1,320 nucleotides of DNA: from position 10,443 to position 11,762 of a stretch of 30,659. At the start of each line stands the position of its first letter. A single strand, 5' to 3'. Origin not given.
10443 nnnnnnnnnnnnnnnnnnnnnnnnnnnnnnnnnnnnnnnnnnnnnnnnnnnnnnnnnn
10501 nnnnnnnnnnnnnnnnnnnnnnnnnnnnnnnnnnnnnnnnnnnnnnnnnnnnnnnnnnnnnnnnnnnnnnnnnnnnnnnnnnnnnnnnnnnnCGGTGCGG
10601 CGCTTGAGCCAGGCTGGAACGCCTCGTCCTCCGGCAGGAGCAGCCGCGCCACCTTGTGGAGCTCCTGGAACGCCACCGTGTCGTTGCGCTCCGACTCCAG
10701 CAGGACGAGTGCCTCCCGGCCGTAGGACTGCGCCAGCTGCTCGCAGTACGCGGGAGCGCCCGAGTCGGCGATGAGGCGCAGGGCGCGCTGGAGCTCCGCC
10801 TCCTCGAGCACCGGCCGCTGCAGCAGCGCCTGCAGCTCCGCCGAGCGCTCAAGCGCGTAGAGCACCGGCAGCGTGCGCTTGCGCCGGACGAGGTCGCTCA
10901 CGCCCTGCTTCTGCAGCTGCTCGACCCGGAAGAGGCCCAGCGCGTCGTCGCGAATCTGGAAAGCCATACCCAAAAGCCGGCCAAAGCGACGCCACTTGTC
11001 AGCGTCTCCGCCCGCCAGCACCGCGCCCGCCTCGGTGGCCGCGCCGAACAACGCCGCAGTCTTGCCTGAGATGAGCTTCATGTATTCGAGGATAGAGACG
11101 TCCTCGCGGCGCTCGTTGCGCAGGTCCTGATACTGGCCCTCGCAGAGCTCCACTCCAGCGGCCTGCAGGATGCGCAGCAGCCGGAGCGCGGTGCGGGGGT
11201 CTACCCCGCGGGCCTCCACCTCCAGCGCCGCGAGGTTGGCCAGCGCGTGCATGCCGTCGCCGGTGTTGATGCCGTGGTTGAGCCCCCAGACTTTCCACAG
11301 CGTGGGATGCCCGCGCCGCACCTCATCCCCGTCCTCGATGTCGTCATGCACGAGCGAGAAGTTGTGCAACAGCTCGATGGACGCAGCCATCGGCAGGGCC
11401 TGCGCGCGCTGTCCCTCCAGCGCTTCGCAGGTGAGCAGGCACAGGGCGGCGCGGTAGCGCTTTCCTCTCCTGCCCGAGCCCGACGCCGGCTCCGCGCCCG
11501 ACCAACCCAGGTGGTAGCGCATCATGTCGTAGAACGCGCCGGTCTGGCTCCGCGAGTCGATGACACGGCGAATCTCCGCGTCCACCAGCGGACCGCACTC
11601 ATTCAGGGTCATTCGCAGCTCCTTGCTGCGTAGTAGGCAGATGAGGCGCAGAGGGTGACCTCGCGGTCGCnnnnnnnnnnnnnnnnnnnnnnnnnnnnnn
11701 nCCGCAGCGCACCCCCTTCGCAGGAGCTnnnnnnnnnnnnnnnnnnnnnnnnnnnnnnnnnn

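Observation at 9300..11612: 770-aa fusion of a polyprenyl diphosphate synthase with a large uncharacterised C-terminal domain, operonic with an FAD amine-oxidase-like enzyme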

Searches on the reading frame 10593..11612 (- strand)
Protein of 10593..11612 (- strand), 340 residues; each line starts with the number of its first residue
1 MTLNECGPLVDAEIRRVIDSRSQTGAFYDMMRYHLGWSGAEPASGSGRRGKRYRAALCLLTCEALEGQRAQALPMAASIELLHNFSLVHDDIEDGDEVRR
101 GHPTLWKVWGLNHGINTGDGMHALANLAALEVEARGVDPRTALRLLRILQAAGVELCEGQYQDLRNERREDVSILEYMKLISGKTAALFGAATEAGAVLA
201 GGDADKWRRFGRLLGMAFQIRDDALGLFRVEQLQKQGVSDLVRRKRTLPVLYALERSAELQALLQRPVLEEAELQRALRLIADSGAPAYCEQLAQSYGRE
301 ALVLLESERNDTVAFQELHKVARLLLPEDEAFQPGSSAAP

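Call 51: search_dna_similar(query=window:10593-11612:-, collection=plasmids, mode=protein, max_rows=40, max_evalue=0.00001, rows=spread)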
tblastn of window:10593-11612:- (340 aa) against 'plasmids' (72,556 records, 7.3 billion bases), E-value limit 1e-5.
Records with a match: 165; places in all: 192; records where one place covers at least 80% of the query: 7.
Best place of each record, by identity: <60% 165.
By first word of the organism name: Streptomyces 36; Rhizobium 35; Acinetobacter 6; Enterococcus 6; Azospirillum 5; Sinorhizobium 5; Escherichia 4; Listeria 4; Kitasatospora 3; Bacillus 3; and 41 more.
By predicted mobility (MOB-suite, as given by PLSDB): non-mobilizable 108; conjugative 37; mobilizable 20.
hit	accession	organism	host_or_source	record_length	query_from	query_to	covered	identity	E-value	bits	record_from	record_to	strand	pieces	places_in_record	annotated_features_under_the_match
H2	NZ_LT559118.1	Nonomuraea gerenzanensis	-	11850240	2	306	90%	36.6%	3e-22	105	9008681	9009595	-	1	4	none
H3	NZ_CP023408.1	Streptomyces fungicidicus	Pig,cell culture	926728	33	254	65%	43.9%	7e-28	121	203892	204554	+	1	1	polyprenyl synthetase family protein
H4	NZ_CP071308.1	Actinarchaeum halophilum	soil,soil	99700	4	307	89%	30.8%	7e-12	74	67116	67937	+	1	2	polyprenyl synthetase family protein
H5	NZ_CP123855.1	Acinetobacter baumannii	Cell culture,Feedlot Water bowl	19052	68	326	76%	35.4%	4e-17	90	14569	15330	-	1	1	sdsA: All-trans-nonaprenyl-diphosphate synthase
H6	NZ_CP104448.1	Acinetobacter baumannii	Homo sapiens,sputum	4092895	68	326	76%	35.4%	4e-17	90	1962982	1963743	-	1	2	none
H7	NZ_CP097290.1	Streptomyces durmitorensis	whole organism,soil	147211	30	263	69%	38.0%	9e-21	100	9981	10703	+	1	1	polyprenyl synthetase family protein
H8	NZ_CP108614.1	Streptomyces sp. NBC_01166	-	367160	22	254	69%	37.1%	3e-19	96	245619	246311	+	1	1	polyprenyl synthetase family protein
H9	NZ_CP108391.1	Streptomyces sp. NBC_01320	-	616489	30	254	66%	36.4%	7e-16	86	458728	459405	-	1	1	polyprenyl synthetase family protein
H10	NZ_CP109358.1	Streptomyces sp. NBC_01562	-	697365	80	336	76%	30.2%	1e-6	58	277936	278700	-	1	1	polyprenyl synthetase family protein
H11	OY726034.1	Phocaeicola massiliensis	-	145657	72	313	71%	31.1%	1e-11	73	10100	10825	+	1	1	none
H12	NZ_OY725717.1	Collinsella aerofaciens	-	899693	46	265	65%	33.5%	2e-13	79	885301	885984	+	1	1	polyprenyl synthetase family protein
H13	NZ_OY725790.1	Parabacteroides distasonis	-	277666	50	262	63%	34.1%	2e-17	91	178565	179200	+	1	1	polyprenyl synthetase family protein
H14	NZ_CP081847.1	Enterococcus raffinosus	Homo sapiens,feces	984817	71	302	68%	31.1%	4e-15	84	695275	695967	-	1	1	polyprenyl synthetase family protein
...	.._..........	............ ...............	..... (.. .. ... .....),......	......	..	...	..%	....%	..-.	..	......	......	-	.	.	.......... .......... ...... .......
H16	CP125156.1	Klebsiella pneumoniae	-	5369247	50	266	64%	31.7%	3e-12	75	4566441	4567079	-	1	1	ispB: octaprenyl diphosphate synthase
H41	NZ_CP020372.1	Candidatus Thiodictyon syntrophicum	meromictic lake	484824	76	248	51%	28.9%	3e-6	57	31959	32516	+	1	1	polyprenyl synthetase family protein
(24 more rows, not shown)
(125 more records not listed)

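Call 52: get_annotated_region(hit=H41, flank=12000)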
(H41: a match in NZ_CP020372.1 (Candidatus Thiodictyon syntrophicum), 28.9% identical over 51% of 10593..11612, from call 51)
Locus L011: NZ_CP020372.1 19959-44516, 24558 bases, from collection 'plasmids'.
description: Candidatus Thiodictyon syntrophicum strain Cad16T plasmid pTs485, complete sequence
organism: Candidatus Thiodictyon syntrophicum (NCBI taxid 1166950)
taxonomy: Bacteria; Pseudomonadota; Gammaproteobacteria; Chromatiales; Chromatiaceae; Thiodictyon; Candidatus Thiodictyon syntrophicum
host: -; source: meromictic lake; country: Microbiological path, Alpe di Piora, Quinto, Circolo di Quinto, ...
typing (MOB-suite, as given by PLSDB): non-mobilizable
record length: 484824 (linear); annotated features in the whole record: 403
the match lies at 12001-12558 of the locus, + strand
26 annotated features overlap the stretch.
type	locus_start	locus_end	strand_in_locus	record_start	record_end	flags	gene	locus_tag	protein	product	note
CDS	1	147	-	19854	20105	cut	pufA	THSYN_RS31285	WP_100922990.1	light-harvesting antenna LH1, alpha subunit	-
CDS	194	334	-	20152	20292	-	pufB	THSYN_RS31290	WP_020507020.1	light-harvesting antenna LH1, beta subunit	GO:0015979 - photosynthesis [Evidence IEA]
CDS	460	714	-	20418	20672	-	pufA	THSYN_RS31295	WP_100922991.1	light-harvesting antenna LH1, alpha subunit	-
CDS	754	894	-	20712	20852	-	pufB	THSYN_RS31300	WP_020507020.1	light-harvesting antenna LH1, beta subunit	GO:0015979 - photosynthesis [Evidence IEA]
CDS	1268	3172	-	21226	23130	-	-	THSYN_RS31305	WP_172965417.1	FAD-dependent oxidoreductase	-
CDS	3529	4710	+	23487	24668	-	crtY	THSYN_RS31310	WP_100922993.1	lycopene beta-cyclase CrtY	GO:0016117 - carotenoid biosynthetic process [Evidence IEA]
CDS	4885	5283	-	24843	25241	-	-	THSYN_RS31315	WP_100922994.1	hypothetical protein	-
CDS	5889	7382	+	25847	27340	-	crtD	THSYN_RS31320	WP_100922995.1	1-hydroxycarotenoid 3,4-desaturase CrtD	GO:0016117 - carotenoid biosynthetic process [Evidence IEA]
CDS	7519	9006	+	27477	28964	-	crtD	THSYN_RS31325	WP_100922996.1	1-hydroxycarotenoid 3,4-desaturase CrtD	GO:0016117 - carotenoid biosynthetic process [Evidence IEA]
CDS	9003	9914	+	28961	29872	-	-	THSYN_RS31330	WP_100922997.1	carotenoid 1,2-hydratase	-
CDS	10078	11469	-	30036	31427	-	-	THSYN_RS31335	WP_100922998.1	BCD family MFS transporter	-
CDS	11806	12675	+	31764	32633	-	-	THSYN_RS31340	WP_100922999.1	polyprenyl synthetase family protein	-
CDS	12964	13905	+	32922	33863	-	bchC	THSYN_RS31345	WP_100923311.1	chlorophyll synthesis pathway protein BchC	GO:0030494 - bacteriochlorophyll biosynthetic process [Evidence IEA]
CDS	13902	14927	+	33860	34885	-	-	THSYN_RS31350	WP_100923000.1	chlorophyllide a reductase iron protein subunit X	GO:0030494 - bacteriochlorophyll biosynthetic process [Evidence IEA]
CDS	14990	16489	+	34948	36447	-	bchY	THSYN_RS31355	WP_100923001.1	chlorophyllide a reductase subunit Y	GO:0030494 - bacteriochlorophyll biosynthetic process [Evidence IEA]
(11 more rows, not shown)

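Call 53: get_annotated_region(hit=H3, flank=12000)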
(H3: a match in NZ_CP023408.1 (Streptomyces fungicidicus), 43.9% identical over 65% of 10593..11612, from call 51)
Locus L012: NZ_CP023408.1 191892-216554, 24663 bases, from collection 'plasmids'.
description: Streptomyces fungicidicus strain TXX3120 plasmid p1, complete sequence
organism: Streptomyces fungicidicus (NCBI taxid 68203)
taxonomy: Bacteria; Actinomycetota; Actinomycetes; Kitasatosporales; Streptomycetaceae; Streptomyces; Streptomyces fungicidicus
host: -; source: Pig,cell culture; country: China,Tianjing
typing (MOB-suite, as given by PLSDB): non-mobilizable
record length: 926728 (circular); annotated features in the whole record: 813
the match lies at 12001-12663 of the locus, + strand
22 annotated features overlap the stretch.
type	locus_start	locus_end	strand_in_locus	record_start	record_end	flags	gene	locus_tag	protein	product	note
CDS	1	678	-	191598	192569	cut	galE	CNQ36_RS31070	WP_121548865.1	UDP-glucose 4-epimerase GalE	GO:0006012 - galactose metabolic process [Evidence IEA]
CDS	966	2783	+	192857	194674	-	-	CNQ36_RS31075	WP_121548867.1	DUF5941 domain-containing protein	-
CDS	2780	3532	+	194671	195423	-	-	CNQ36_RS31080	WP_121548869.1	phosphocholine cytidylyltransferase family protein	-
CDS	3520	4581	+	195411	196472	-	-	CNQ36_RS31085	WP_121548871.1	iron-containing alcohol dehydrogenase family protein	-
CDS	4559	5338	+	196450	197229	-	-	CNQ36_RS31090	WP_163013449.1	CDP-alcohol phosphatidyltransferase family protein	-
CDS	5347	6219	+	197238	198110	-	-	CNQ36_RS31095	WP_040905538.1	glycosyltransferase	-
CDS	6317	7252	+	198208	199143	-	-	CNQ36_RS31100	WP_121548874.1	ABC transporter permease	-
CDS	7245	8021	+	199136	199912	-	-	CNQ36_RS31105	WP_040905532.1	ABC transporter ATP-binding protein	-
CDS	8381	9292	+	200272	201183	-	hpnC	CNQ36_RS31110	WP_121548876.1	squalene synthase HpnC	-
CDS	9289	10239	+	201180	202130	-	hpnD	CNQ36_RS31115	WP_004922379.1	presqualene diphosphate synthase HpnD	GO:0016117 - carotenoid biosynthetic process [Evidence IEA]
CDS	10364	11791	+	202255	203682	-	hpnE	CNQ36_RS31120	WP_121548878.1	hydroxysqualene dehydroxylase HpnE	-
CDS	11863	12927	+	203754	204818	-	-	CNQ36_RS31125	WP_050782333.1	polyprenyl synthetase family protein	-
CDS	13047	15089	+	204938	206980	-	shc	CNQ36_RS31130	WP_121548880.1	squalene--hopene cyclase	GO:0019746 - hopanoid biosynthetic process [Evidence IEA]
CDS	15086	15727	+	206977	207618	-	-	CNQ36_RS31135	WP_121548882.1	1-hydroxy-2-methyl-2-butenyl 4-diphosphate reductase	-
CDS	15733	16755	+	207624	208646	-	hpnH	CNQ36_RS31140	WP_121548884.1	adenosyl-hopene transferase HpnH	-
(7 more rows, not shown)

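Call 66: search_solved_structures(query=L012:9289-10236:+, max_evalue=0.001, show_alignments=5)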
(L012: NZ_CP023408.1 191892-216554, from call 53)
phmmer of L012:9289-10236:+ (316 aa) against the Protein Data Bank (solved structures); distinct sequences matched with E-value up to 0.001: 20.
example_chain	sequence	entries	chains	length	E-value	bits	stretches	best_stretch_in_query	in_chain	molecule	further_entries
5iys_A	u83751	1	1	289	2.1e-27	99.5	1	19-276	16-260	Phytoene synthase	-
4hd1_A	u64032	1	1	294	1.4e-26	96.7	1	17-301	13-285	Squalene synthase HpnC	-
8is6_A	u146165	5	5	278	1.9e-24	89.8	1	18-212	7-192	CrtM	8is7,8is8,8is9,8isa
2zco_A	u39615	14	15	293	1.2e-17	67.4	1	18-285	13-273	Dehydrosqualene synthase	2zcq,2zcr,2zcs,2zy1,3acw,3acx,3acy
4f6v_A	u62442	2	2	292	1.3e-17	67.3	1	18-285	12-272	Dehydrosqualene synthase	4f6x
3ae0_A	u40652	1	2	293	1.7e-17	66.9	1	18-285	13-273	Dehydrosqualene synthase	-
4e9u_A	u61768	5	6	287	1.7e-17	66.9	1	19-285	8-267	Dehydrosqualene synthase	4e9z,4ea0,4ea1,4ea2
3vjd_A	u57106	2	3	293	4.6e-17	65.5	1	18-208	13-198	Dehydrosqualene synthase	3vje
3adz_A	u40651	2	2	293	2.2e-16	63.3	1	18-285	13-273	Dehydrosqualene synthase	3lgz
7vwt_A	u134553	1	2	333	2.2e-08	37.1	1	36-212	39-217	CqsB4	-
3wej_A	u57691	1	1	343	1.8e-07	34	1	21-213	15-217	Squalene synthase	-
3vj8_A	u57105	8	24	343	1.8e-07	34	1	21-213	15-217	Squalene synthase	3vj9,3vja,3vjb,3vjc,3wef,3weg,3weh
3wek_A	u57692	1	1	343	1.8e-07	34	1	21-213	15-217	Squalene synthase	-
3asx_A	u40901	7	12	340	2e-07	33.9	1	21-213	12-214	Squalene synthase | Squalene synthetase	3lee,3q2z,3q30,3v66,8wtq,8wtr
1ezf_A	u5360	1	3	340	2.6e-07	33.5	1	22-213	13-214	FARNESYL-DIPHOSPHATE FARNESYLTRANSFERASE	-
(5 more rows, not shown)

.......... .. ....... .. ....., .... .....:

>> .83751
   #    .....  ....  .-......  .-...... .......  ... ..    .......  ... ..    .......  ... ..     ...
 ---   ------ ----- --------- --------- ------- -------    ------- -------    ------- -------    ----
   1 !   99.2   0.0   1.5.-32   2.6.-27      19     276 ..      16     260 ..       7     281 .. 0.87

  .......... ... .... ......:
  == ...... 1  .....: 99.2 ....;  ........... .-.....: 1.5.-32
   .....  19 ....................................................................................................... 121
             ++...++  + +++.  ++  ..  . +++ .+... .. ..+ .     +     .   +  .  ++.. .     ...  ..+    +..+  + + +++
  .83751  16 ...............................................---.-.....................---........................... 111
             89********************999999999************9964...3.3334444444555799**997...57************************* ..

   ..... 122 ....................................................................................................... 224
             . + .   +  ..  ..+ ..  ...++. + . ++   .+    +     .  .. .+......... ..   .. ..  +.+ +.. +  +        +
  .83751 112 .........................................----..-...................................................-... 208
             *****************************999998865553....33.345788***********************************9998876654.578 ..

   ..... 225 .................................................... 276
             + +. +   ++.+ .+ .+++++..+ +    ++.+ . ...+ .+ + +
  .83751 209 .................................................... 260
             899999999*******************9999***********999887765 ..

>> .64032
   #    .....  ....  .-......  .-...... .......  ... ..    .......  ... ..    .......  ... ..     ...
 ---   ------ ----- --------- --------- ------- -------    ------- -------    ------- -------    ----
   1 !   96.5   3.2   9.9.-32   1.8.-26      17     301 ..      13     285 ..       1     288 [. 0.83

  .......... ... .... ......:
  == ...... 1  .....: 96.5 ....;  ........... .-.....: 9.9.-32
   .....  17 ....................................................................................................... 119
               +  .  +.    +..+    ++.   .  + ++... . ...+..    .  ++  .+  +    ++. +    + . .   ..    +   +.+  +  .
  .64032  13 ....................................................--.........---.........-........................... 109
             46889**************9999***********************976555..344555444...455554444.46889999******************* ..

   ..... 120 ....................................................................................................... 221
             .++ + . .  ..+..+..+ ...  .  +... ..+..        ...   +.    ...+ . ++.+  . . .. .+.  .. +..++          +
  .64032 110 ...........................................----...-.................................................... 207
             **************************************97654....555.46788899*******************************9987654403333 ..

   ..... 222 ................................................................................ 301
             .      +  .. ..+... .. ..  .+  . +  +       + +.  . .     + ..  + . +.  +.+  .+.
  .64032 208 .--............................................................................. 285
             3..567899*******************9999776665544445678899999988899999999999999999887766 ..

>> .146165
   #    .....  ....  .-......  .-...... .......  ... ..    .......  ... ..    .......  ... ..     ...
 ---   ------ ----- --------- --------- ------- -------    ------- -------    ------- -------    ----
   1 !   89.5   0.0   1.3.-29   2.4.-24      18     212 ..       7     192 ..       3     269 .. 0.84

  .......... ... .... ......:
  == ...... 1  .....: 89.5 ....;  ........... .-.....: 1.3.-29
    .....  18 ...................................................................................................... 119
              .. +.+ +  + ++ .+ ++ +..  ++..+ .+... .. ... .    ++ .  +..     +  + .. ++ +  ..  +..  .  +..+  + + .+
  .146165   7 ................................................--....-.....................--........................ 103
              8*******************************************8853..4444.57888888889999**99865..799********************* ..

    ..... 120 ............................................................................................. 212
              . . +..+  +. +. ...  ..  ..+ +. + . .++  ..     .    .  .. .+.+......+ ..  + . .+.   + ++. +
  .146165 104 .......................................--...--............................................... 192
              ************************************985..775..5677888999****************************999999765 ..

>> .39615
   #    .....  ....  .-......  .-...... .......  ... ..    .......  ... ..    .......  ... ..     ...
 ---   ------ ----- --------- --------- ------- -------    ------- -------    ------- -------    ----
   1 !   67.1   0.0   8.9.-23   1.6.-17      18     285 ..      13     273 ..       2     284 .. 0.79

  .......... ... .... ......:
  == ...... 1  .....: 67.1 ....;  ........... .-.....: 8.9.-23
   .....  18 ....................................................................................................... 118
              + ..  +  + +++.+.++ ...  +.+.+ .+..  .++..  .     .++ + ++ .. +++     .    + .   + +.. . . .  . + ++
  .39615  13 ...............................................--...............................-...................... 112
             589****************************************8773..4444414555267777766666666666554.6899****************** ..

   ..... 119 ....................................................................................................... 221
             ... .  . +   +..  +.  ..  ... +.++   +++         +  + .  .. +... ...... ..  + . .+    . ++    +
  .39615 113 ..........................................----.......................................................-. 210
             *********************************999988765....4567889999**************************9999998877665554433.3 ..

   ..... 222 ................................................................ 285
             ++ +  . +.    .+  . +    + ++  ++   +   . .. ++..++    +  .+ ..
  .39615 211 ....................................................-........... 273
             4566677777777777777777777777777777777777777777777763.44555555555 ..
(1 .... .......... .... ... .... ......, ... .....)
